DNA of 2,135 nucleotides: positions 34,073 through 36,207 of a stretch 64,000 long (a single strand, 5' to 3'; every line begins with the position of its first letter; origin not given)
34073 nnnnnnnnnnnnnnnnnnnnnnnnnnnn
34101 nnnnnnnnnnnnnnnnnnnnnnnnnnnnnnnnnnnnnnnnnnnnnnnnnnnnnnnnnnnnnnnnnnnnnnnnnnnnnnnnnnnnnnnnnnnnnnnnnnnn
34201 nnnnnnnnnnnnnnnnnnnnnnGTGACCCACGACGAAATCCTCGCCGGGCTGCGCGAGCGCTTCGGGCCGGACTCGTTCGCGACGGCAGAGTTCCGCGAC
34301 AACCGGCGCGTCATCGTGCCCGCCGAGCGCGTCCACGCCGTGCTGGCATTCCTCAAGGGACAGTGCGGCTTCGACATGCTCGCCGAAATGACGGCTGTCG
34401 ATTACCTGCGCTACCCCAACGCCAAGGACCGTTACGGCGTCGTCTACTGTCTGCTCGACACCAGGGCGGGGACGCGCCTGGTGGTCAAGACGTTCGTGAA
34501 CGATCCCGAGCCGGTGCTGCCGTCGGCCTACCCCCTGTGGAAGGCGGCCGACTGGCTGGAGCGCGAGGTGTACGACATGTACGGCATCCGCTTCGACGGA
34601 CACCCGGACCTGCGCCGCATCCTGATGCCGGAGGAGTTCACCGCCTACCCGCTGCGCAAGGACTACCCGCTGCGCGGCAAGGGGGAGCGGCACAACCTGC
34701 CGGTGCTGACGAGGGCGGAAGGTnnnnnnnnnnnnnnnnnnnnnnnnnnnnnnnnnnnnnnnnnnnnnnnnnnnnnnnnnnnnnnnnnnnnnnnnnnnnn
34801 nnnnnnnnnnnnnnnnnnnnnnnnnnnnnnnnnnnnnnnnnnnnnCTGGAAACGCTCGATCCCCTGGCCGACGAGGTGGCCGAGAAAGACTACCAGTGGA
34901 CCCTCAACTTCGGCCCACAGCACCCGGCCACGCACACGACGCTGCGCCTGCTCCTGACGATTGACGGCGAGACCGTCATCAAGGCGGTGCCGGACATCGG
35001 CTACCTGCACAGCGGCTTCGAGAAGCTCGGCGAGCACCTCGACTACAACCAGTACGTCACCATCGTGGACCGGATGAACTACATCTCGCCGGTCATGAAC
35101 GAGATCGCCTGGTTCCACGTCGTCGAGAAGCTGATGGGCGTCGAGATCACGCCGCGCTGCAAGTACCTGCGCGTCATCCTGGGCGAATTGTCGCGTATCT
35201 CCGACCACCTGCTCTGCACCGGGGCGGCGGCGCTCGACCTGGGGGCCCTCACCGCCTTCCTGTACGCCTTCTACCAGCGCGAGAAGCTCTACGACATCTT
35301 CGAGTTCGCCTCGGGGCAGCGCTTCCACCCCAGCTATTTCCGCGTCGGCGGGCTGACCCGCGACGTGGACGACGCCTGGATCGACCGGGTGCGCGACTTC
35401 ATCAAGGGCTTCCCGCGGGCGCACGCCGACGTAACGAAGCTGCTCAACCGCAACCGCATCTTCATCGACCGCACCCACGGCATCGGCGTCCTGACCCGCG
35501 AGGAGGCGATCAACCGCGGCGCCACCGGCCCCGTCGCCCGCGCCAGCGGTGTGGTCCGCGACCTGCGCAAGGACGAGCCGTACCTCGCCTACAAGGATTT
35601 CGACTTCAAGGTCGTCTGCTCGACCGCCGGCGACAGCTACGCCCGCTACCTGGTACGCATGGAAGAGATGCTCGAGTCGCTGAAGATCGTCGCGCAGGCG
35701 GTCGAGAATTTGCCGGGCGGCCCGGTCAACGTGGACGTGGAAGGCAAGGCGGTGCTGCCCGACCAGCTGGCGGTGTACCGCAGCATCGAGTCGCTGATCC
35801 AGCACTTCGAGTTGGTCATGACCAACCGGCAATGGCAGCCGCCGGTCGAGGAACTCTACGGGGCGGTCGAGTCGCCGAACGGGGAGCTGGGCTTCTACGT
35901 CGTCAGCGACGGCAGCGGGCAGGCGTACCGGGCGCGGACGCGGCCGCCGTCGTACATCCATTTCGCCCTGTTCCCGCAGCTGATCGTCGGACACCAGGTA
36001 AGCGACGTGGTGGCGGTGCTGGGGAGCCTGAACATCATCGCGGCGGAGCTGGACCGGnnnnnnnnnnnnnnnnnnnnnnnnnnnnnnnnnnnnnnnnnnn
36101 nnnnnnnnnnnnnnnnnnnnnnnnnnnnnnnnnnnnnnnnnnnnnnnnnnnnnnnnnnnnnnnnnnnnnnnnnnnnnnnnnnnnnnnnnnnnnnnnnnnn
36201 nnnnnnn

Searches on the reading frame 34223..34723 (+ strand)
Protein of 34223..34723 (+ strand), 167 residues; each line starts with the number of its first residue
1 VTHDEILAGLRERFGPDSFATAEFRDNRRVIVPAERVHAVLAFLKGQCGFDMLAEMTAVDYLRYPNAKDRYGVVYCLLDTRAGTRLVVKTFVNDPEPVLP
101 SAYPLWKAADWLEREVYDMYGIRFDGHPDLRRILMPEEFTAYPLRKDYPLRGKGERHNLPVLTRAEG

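Call 6: search_protein_families(library=pfam, proteins=[window:34223-34723:+], max_evalue=0.01)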
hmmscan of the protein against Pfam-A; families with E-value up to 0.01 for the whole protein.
window:34223-34723:+ (167 aa): 1 family
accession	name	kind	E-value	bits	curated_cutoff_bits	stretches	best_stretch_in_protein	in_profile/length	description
PF00329.25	Complex1_30kDa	-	9.4e-45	152.6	22.5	1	31-153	2-123/124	Respiratory-chain NADH dehydrogenase, 30 Kd subunit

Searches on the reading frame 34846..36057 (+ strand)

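Call 6: search_protein_families(library=pfam, proteins=[window:34846-36057:+], max_evalue=0.01)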
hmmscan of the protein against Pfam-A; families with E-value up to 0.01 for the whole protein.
window:34846-36057:+ (404 aa): 1 family
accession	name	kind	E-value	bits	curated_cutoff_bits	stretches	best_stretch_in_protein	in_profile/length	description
PF00346.24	Complex1_49kDa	-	1.2e-104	349.7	24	1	131-404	1-271/271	Respiratory-chain NADH dehydrogenase, 49 Kd subunit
